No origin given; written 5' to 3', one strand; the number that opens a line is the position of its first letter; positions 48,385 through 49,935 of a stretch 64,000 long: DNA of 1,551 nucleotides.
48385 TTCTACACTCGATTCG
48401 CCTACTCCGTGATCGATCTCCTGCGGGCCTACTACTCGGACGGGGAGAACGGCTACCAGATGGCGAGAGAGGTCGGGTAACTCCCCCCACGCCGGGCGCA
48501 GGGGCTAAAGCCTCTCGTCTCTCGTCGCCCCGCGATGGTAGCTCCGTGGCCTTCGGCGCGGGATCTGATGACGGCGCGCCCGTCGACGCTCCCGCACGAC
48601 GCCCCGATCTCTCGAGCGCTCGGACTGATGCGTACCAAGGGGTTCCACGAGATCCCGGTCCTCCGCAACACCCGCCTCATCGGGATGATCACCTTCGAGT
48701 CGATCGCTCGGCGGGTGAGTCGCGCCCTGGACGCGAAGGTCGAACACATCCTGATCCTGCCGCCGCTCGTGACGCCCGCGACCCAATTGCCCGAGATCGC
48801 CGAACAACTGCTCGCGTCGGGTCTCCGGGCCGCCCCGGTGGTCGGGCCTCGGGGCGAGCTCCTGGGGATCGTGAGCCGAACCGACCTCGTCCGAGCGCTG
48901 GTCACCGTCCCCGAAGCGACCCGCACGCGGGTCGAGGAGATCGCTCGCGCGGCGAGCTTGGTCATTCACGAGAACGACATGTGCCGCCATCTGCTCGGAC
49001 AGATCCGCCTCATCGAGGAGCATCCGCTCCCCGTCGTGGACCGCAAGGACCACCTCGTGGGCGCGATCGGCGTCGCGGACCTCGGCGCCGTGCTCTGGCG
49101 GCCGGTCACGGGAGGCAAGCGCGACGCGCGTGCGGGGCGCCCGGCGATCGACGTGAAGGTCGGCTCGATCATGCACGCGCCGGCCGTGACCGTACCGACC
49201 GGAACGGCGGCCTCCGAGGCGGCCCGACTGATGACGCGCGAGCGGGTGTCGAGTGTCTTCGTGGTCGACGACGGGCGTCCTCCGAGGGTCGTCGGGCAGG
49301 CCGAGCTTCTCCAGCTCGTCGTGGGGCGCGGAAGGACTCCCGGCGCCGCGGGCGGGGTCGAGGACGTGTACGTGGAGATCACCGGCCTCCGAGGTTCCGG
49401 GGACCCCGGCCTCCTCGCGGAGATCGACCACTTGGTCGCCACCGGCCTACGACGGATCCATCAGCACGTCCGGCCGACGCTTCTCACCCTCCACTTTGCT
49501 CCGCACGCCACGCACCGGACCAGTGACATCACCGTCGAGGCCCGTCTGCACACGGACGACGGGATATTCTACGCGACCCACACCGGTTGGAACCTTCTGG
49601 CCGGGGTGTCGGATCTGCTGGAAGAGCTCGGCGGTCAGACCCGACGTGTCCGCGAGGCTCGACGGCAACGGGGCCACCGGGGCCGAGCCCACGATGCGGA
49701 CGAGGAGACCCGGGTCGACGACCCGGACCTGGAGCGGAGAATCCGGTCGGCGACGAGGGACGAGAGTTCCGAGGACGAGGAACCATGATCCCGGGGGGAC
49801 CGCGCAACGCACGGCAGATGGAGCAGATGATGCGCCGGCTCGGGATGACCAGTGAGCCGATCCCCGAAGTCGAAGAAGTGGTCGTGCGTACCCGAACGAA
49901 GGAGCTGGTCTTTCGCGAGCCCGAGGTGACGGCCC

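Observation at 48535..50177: Four-CBS protein with an HPF/YfiA-like C-terminal domain, translationally coupled to NAC: candidate ligand-gated ribosome-associated (hibernation-like) factor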

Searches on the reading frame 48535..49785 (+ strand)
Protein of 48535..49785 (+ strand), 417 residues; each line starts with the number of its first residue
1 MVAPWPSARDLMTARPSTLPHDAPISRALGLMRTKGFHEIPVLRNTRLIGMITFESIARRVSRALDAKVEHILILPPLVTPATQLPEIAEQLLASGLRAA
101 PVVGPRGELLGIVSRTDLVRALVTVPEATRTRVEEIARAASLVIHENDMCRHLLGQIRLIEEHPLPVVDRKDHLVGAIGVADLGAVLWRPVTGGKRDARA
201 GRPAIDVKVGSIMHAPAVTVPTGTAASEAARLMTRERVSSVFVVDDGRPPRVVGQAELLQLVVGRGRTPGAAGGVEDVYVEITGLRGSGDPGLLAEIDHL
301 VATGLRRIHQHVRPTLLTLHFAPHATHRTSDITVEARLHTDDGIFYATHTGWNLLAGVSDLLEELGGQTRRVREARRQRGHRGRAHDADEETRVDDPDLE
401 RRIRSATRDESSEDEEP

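Call 5: search_protein_families(library=pfam, proteins=[window:48535-49785:+], max_evalue=1)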
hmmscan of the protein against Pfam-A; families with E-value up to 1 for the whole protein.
window:48535-49785:+ (417 aa): 1 family
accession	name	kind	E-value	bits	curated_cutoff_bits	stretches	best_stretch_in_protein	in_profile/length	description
PF00571.33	CBS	-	4.2e-33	113.9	24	4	8-61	1-55/57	CBS domain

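Call 6: search_protein_families(library=ncbifam, proteins=[window:48535-49785:+], max_evalue=1)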
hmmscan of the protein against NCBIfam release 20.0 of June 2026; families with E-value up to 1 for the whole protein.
window:48535-49785:+ (417 aa): 26 families (the best 25 are shown)
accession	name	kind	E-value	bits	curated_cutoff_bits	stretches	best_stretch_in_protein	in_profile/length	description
TIGR01186.1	proV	subfamily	1.1e-11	44.5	326.6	2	20-123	256-358/363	betaine/proline/choline family ABC transporter ATP-binding protein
NF011449.0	PRK14869.2-5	equivalog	7.7e-11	41.7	411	3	67-120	148-203/451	putative manganese-dependent inorganic diphosphatase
TIGR01302.1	IMP_dehydrog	equivalog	1e-10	41.1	481.5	1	10-151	84-228/450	IMP dehydrogenase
NF011442.0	PRK14869.1-4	equivalog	1.3e-10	40.4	400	2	77-120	258-301/543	putative manganese-dependent inorganic diphosphatase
NF053863.1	DS11_antiphage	equivalog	3e-09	36.4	260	2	15-64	84-134/305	CBS domain-containing anti-phage protein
NF041569.1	A-tRNAntase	equivalog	3.8e-09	35.4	1440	2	2-140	305-444/880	A-adding tRNA nucleotidyltransferase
TIGR00393.1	kpsF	subfamily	5.3e-09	36.1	203.7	2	63-178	151-267/268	KpsF/GutQ family sugar-phosphate isomerase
NF053603.1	HhpR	exception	1.5e-08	34.2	520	1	9-183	4-179/282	CBS domain-containing high hydrostatic pressure regulator HhpR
NF011443.0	PRK14869.1-5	equivalog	3.7e-08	32.2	335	2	8-67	71-131/546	putative manganese-dependent inorganic diphosphatase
NF005869.0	PRK07807.1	equivalog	3.1e-07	29.8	549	1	8-136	91-218/479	GuaB1 family IMP dehydrogenase-related protein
NF041552.1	TF_PrdR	equivalog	5.8e-07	28.2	795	2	11-68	75-132/577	sigma-54 dependent transcriptional regulator PrdR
NF052358.1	GMPRedGuaB1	equivalog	8.7e-07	28.4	675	1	7-128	90-210/479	GMP reductase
NF041630.1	CBS_CbpB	equivalog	5.6e-06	26.3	125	1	94-178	39-126/143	cyclic-di-AMP-binding protein CbpB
TIGR01303.1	IMP_DH_rel_1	equivalog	3.3e-05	23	562.75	1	7-128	89-208/475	GuaB1 family IMP dehydrogenase-related protein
NF038279.1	TF_CBS_SpxR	exception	5.4e-05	22.1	600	1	24-127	208-310/427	CBS-HotDog domain-containing transcription factor SpxR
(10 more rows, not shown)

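Call 7: search_solved_structures(query=window:48535-49785:+, max_evalue=10, show_alignments=2)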
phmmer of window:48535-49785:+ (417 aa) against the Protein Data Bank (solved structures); distinct sequences matched with E-value up to 10: 54.
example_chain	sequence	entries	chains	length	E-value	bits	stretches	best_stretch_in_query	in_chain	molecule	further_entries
9sr9_H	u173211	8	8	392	8.9e-14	54.8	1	9-257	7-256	Dehydrogenase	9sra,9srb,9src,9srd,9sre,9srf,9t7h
9e6q_3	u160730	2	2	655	6.4e-13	52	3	47-127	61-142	Putative signal-transduction protein with CBS domains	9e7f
9zni_6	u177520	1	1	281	1.4e-11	47.6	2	11-138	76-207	CBS domain-containing protein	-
5awe_A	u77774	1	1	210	2.6e-11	46.7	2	8-58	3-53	Putative acetoin utilization protein, acetoin dehydrogenase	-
3kh5_A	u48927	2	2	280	2.4e-09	40.2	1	8-180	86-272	protein MJ1225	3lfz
9znf_4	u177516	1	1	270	5e-09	39.2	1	10-259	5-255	CBS domain-containing protein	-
2yzq_A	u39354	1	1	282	1.8e-08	37.4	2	9-183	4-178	Putative uncharacterized protein PH1780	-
2ef7_A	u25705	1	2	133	2.4e-07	33.7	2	7-63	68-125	Hypothetical protein ST2348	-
4gqy_A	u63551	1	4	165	1.2e-06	31.3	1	53-129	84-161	CBS domain-containing protein CBSX2, chloroplastic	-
4gqv_A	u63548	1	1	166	2.3e-06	30.4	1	53-126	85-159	CBS domain-containing protein CBSX1, chloroplastic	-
2cu0_A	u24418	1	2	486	2.6e-06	30.2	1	16-133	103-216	Inosine-5'-monophosphate dehydrogenase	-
3sl7_A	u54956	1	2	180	3.7e-06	29.7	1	53-125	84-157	CBS domain-containing protein CBSX2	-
4gqw_A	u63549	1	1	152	5.3e-06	29.2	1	53-126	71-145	CBS domain-containing protein CBSX1, chloroplastic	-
3kpc_A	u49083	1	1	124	8.5e-06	28.5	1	69-184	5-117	Uncharacterized protein MJ0100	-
3kpb_A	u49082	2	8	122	8.9e-06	28.5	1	69-184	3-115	Uncharacterized protein MJ0100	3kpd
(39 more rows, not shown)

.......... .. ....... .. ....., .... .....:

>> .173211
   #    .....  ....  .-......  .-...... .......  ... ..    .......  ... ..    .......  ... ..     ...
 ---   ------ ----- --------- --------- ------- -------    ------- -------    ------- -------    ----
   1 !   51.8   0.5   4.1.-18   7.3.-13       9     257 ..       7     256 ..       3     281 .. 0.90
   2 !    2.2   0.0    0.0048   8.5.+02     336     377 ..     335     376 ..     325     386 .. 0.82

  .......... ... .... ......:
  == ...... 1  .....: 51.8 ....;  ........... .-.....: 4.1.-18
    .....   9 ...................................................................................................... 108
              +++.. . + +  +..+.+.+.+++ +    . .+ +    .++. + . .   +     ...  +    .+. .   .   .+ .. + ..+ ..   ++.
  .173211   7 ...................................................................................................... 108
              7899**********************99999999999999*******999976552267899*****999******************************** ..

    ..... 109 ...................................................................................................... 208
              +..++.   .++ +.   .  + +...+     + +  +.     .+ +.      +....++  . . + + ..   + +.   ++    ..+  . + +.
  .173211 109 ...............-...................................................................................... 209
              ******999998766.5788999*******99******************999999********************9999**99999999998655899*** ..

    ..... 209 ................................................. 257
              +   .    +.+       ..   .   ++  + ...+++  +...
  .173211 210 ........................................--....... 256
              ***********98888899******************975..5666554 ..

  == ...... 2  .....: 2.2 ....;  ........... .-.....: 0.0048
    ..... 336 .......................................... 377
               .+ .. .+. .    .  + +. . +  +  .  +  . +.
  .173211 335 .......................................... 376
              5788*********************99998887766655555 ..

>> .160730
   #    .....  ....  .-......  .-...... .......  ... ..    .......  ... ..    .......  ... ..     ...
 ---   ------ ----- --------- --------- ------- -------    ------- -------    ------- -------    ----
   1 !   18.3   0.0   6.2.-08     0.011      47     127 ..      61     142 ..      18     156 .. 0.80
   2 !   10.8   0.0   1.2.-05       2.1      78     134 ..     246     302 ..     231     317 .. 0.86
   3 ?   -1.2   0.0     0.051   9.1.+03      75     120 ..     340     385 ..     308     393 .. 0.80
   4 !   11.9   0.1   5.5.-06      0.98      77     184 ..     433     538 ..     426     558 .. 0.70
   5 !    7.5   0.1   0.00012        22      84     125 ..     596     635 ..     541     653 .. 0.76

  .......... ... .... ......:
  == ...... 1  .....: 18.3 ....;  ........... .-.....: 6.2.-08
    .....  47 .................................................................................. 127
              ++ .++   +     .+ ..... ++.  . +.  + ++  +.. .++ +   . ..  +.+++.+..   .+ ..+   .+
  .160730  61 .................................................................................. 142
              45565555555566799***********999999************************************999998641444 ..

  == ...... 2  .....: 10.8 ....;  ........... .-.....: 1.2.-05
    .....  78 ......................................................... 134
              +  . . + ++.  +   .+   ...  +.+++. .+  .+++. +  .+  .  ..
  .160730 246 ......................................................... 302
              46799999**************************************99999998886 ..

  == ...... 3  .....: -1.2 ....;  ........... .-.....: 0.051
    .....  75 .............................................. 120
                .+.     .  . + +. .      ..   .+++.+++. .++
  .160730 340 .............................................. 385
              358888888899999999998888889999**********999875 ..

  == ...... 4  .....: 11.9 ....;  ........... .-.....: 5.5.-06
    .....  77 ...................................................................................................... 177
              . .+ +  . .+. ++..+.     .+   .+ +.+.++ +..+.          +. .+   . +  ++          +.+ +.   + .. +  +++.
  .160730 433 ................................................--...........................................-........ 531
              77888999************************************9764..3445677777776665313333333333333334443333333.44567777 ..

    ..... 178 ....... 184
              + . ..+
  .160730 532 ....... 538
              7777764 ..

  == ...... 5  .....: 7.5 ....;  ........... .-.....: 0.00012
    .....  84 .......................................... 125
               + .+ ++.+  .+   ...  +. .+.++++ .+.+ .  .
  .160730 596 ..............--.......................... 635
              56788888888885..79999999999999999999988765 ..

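Call 16: find_homologous_proteins(query=window:48535-49785:+, max_evalue=0.00001)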
Query window:48535-49785:+ (417 aa): 498 proteins with E <= 0.00001 among 8000 candidates; the best 120 are listed.
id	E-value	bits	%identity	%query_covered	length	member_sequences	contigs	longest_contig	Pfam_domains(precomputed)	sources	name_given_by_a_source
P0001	1.4e-266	902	100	100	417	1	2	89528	PF00571.34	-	-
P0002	2.9e-258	875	100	97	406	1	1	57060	PF00571.34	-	-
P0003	9.0e-220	748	83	100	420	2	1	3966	PF00571.34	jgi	jgi:CBS domain-containing protein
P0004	2.5e-219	747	81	99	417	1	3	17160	PF00571.34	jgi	jgi:CBS domain-containing protein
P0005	2.1e-218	744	82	100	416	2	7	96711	PF00571.34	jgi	jgi:CBS domain-containing protein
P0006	7.2e-218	742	83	100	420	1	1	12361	PF00571.34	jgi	jgi:CBS domain-containing protein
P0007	2.6e-217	740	82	100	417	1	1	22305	PF00571.34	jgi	jgi:CBS domain-containing protein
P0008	1.9e-216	737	82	100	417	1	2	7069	PF00571.34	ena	-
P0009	3.6e-216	736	81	100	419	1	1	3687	PF00571.34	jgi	-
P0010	1.1e-215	735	81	100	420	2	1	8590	PF00571.34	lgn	-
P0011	1.3e-215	734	81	100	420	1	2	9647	PF00571.34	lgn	-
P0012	2.9e-214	730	79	100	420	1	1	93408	PF00571.34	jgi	jgi:CBS domain-containing protein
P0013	2.1e-213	727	79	100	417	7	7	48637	PF00571.34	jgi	jgi:CBS domain-containing protein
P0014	1.6e-212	724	80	100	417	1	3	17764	PF00571.34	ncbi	ncbi:MAG: CBS domain-containing protein [Thermoplasmata archaeon]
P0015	3.4e-212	723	79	100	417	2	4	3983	PF00571.34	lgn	-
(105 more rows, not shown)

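Call 31: predict_structure(alignment_id=A2)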
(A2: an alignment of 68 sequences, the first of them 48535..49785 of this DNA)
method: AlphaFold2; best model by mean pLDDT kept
length: 417 residues; sequences in the alignment: 68
mean_pLDDT: 81.2   pTM: 0.74
mean pLDDT of the five models: 81.2, 79.1, 78.2, 77.3, 76.9
residues with pLDDT >= 90: 166; 70-90: 169; 50-70: 43; < 50: 39
segments of 3 or more residues with pLDDT < 50: 190-201, 383-395, 408-417
pLDDT, mean of each block of 10 residues (from residue 1): 81 95 91 87 93 83 75 89 93 89 92 95 87 89 88 81 88 89 70 41 72 88 95 92 86 92 71 69 72 88 92 89 62 87 89 88 95 83 41 50 62 41
secondary structure, 60 per line:
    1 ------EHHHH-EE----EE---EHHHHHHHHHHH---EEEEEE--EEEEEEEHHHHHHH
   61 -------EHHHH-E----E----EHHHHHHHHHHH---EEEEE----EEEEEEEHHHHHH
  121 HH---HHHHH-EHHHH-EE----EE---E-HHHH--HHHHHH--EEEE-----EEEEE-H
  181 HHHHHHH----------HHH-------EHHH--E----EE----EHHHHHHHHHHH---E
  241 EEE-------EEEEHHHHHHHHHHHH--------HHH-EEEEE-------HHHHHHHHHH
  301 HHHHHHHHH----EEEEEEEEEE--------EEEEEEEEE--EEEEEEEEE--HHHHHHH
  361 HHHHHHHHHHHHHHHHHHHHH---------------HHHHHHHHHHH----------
elements in order: H8-11 H25-35 E39-44 E47-53 H54-60 H69-72 H85-95 E99-103 E108-114 H115-122 H126-130 H133-136 H151-154 H157-162 E165-168 E174-178 H180-187 H226-236 E240-243 E251-254 H255-266 E279-283 H291-309 E314-323 E332-340 E343-351 H354-381 H397-407

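Call 34: fold_search(model_id=the predicted structure, library=pdb)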
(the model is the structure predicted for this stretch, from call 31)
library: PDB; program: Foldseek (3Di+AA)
matches with E <= 10: 1077; with E <= 0.001: 410
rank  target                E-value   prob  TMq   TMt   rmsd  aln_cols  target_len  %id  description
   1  9znf_4                1.4e-18  1.00  0.54  0.84   4.0       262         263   21  Cryo-EM structure of the Methanosarcina acetivorans 70S ribosome in complex with SriA and SriB (released 2026-01-28)
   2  9e6q_3                7.0e-17  1.00  0.52  0.72   5.5       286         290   19  Cryo-EM structure of the Pyrobaculum calidifontis 50S ribosomal subunit in complex with Dri (released 2024-11-20)
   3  3lfz                  1.4e-15  1.00  0.54  0.78   3.4       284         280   18  Crystal Structure of Protein MJ1225 from Methanocaldococcus jannaschii, a putative archaeal homolog of g-AMPK. (released 2010-04-21)
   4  3kh5                  2.1e-15  1.00  0.53  0.77   3.7       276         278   18  Crystal Structure of Protein MJ1225 from Methanocaldococcus jannaschii, a putative archaeal homolog of g-AMPK. (released 2010-04-21)
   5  3ddj                  8.4e-15  1.00  0.52  0.76   3.1       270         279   16  Crystal structure of a cbs domain-containing protein in complex with amp (sso3205) from sulfolobus solfataricus at 1.80  (released 2008-06-24)
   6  9e7f_3                1.4e-14  1.00  0.50  0.68   4.6       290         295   17  Cryo-EM structure of the Pyrobaculum calidifontis 70S ribosome in complex with Dri (released 2024-11-20)
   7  9zni_6                1.4e-14  1.00  0.49  0.70   7.0       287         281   19  Cryo-EM structure of the Methanosarcina acetivorans 70S ribosome in complex with SriC and SriD (released 2026-01-28)
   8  9zng_7                3.5e-14  1.00  0.51  0.80   3.4       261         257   20  Cryo-EM structure of the Methanosarcina acetivorans 70S ribosome in complex with SriD (released 2026-01-28)
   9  2yzq                  3.9e-14  1.00  0.44  0.75   4.5       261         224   21  Crystal structure of uncharacterized conserved protein from Pyrococcus horikoshii (released 2007-11-06)
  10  6b1u_F                1.1e-13  1.00  0.50  0.68   4.4       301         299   16  Structure of full-length human AMPK (a2b1g1) in complex with a small molecule activator SC4 (released 2018-04-25)
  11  4cff_F                1.1e-13  1.00  0.50  0.69   4.3       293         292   17  Structure of full length human AMPK in complex with a small molecule activator, a thienopyridone derivative (A-769662) (released 2013-12-25)
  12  6b2e_C                1.1e-13  1.00  0.50  0.68   4.3       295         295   17  Structure of full length human AMPK (a2b2g1) in complex with a small molecule activator SC4. (released 2018-04-25)
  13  4zhx_E                1.2e-13  1.00  0.50  0.68   4.5       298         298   16  Novel binding site for allosteric activation of AMPK (released 2016-03-09)
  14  2ya3_E                1.4e-13  1.00  0.49  0.66   4.2       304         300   17  STRUCTURE OF THE REGULATORY FRAGMENT OF MAMMALIAN AMPK IN COMPLEX WITH COUMARIN ADP (released 2011-03-16)
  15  2v8q_E                1.5e-13  1.00  0.51  0.68   3.9       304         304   16  Crystal structure of the regulatory fragment of mammalian AMPK in complexes with AMP (released 2007-09-25)
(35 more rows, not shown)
